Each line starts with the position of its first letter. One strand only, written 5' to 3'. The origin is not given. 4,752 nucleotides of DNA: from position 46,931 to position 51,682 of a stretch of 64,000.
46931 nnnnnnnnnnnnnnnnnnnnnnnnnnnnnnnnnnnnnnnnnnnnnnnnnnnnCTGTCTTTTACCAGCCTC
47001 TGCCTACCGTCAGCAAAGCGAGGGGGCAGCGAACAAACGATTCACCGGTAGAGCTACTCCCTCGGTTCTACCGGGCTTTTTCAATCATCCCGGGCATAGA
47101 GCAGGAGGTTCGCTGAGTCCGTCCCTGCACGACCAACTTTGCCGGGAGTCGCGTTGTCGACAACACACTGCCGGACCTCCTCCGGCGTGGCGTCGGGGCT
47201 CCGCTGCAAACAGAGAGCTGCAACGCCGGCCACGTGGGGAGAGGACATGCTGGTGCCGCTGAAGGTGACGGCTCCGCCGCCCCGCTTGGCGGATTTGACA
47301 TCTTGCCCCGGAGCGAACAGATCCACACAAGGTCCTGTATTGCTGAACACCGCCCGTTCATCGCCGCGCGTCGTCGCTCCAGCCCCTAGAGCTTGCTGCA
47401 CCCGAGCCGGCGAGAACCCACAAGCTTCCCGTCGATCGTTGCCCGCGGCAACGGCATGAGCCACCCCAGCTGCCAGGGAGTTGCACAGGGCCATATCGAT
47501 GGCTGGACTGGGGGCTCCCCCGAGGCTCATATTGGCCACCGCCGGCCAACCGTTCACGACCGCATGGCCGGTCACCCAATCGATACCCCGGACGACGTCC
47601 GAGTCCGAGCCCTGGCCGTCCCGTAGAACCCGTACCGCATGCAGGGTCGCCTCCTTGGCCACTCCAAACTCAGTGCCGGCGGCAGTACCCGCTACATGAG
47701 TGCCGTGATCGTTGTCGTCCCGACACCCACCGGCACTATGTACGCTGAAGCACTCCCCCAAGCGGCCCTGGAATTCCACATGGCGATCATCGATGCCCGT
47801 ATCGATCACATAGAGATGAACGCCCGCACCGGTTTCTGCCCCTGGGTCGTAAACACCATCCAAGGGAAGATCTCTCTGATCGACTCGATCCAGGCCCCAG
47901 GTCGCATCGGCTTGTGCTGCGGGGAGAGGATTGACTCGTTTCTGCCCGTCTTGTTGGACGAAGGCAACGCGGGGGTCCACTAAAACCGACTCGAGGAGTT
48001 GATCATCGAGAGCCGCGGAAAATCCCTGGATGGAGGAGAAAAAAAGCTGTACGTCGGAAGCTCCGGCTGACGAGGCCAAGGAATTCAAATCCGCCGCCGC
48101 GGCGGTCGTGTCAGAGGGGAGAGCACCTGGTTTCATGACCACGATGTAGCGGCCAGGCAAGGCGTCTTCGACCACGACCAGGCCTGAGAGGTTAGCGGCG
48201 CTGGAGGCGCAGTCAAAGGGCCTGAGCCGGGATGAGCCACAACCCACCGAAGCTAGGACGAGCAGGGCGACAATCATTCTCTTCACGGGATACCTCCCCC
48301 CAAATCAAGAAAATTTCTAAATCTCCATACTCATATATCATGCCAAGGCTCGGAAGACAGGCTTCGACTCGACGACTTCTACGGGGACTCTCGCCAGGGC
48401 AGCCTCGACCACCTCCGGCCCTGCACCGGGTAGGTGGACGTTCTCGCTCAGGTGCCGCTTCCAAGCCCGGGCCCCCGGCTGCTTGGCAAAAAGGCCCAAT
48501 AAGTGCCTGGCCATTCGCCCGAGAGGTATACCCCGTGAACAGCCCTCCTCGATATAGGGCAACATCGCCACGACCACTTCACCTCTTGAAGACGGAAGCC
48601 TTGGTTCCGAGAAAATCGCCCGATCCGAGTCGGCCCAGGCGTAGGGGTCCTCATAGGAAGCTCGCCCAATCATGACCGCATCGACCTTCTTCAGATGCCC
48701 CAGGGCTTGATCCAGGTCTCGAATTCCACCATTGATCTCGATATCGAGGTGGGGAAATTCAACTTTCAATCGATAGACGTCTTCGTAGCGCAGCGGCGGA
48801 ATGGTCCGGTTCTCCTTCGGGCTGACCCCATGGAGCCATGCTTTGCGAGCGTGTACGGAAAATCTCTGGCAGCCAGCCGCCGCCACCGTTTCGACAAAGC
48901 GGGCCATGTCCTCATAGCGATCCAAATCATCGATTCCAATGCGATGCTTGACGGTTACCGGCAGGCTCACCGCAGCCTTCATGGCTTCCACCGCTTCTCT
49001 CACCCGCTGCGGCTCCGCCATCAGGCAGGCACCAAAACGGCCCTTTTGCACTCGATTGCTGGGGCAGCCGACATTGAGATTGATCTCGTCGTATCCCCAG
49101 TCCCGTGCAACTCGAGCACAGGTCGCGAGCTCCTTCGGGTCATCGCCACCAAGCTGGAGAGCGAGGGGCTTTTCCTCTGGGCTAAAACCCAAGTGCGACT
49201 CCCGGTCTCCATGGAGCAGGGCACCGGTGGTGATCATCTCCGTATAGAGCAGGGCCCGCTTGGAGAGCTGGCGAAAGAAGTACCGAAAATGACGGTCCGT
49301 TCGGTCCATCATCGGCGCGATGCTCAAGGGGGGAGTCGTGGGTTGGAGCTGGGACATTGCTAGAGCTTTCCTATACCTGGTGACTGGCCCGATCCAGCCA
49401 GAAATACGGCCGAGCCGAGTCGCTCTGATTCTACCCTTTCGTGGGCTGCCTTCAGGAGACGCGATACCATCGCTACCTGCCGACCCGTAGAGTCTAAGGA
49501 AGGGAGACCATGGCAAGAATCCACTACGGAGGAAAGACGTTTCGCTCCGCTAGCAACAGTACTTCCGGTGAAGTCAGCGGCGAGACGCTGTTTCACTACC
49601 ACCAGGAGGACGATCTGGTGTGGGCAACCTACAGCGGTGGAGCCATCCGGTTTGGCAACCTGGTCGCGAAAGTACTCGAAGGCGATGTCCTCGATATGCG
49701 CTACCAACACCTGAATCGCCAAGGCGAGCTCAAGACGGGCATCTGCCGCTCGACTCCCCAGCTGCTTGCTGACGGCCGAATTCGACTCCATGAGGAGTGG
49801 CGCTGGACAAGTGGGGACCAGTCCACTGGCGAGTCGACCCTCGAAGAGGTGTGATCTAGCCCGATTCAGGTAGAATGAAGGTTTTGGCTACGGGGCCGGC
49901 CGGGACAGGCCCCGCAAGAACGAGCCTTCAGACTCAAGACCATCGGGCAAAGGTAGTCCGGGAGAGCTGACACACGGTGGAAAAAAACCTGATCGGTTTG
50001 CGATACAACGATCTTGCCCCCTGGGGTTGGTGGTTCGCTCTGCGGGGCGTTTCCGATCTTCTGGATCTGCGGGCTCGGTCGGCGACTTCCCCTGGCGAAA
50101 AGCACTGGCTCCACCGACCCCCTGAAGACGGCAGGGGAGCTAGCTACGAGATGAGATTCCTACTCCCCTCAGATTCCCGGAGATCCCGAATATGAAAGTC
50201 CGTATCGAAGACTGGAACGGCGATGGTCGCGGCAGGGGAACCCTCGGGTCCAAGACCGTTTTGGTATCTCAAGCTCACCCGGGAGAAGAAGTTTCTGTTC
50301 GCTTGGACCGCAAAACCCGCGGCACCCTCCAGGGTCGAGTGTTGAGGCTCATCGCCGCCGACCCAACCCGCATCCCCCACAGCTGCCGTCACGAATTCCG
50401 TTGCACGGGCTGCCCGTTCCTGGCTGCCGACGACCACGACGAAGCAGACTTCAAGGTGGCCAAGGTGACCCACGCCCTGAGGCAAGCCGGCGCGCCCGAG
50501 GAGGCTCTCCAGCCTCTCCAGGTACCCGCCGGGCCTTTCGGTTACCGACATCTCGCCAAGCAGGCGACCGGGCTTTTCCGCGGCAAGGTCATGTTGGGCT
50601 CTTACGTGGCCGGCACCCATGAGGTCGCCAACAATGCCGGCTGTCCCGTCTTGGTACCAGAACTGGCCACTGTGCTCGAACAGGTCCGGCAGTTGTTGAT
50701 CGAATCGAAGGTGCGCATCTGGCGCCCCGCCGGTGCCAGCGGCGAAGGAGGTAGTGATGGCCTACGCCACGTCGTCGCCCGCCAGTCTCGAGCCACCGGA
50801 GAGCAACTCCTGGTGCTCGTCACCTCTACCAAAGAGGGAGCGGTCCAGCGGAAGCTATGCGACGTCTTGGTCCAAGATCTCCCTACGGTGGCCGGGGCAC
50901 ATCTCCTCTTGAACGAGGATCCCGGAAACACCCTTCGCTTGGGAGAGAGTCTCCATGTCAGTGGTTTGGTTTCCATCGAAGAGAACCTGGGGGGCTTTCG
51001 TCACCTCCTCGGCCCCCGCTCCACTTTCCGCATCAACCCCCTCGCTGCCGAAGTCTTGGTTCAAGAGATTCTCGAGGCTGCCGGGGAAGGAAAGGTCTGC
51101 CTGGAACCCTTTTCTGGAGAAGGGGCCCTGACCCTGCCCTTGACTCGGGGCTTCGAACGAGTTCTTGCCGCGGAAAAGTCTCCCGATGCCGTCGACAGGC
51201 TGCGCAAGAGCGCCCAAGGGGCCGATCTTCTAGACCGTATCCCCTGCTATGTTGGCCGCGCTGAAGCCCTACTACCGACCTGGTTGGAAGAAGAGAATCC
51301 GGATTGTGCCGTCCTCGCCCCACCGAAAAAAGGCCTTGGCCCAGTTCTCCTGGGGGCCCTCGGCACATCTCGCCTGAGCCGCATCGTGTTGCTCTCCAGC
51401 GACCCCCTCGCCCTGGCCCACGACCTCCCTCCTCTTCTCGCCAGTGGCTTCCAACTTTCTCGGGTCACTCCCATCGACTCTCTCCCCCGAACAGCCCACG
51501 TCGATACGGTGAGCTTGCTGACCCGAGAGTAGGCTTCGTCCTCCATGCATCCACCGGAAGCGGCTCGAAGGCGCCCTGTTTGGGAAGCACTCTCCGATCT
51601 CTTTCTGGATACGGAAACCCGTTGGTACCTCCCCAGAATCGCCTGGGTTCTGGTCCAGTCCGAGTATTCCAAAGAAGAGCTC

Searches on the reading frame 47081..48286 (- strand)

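Call 9: search_protein_families(library=pfam, proteins=[window:47081-48286:-], max_evalue=0.001)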
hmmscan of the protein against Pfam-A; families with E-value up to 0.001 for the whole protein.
window:47081-48286:- (401 aa): 2 families
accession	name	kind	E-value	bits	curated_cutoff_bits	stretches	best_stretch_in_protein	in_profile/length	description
PF00082.27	Peptidase_S8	-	2.4e-45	155.5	21.8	1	153-385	1-277/288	Subtilase family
PF05922.21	Inhibitor_I9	-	2.4e-06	28.6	21.2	1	46-113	1-76/82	Peptidase inhibitor I9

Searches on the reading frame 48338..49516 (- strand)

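Call 9: search_protein_families(library=pfam, proteins=[window:48338-49516:-], max_evalue=0.001)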
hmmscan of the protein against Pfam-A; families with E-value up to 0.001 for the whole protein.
window:48338-49516:- (392 aa): 1 family
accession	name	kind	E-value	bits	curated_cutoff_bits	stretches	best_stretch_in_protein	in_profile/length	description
PF01207.24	Dus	-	2.1e-85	287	20.4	1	66-373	2-306/311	Dihydrouridine synthase (Dus)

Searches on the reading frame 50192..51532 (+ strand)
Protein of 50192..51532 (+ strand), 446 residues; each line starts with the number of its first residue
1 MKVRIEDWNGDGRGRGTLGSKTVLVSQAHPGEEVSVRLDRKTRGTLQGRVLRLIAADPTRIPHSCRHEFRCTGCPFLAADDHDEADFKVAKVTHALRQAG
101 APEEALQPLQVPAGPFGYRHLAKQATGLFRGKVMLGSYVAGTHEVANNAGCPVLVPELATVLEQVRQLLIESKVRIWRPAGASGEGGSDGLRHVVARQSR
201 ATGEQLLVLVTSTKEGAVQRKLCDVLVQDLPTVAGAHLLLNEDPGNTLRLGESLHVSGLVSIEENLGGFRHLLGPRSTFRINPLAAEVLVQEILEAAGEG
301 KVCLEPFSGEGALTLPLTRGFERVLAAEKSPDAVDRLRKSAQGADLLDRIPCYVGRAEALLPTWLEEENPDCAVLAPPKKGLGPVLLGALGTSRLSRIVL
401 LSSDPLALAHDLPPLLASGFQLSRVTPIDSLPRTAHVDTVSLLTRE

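Call 9: search_protein_families(library=pfam, proteins=[window:50192-51532:+], max_evalue=0.001)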
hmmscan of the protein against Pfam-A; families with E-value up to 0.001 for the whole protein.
window:50192-51532:+ (446 aa): 2 families
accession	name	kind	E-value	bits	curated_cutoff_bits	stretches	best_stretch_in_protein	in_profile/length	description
PF03602.21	Cons_hypoth95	-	2.9e-05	24.2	24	1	292-378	34-122/182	Conserved hypothetical protein 95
PF05958.17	tRNA_U5-meth_tr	-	3.1e-05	23.6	23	0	301-335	203-237/357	tRNA (Uracil-5-)-methyltransferase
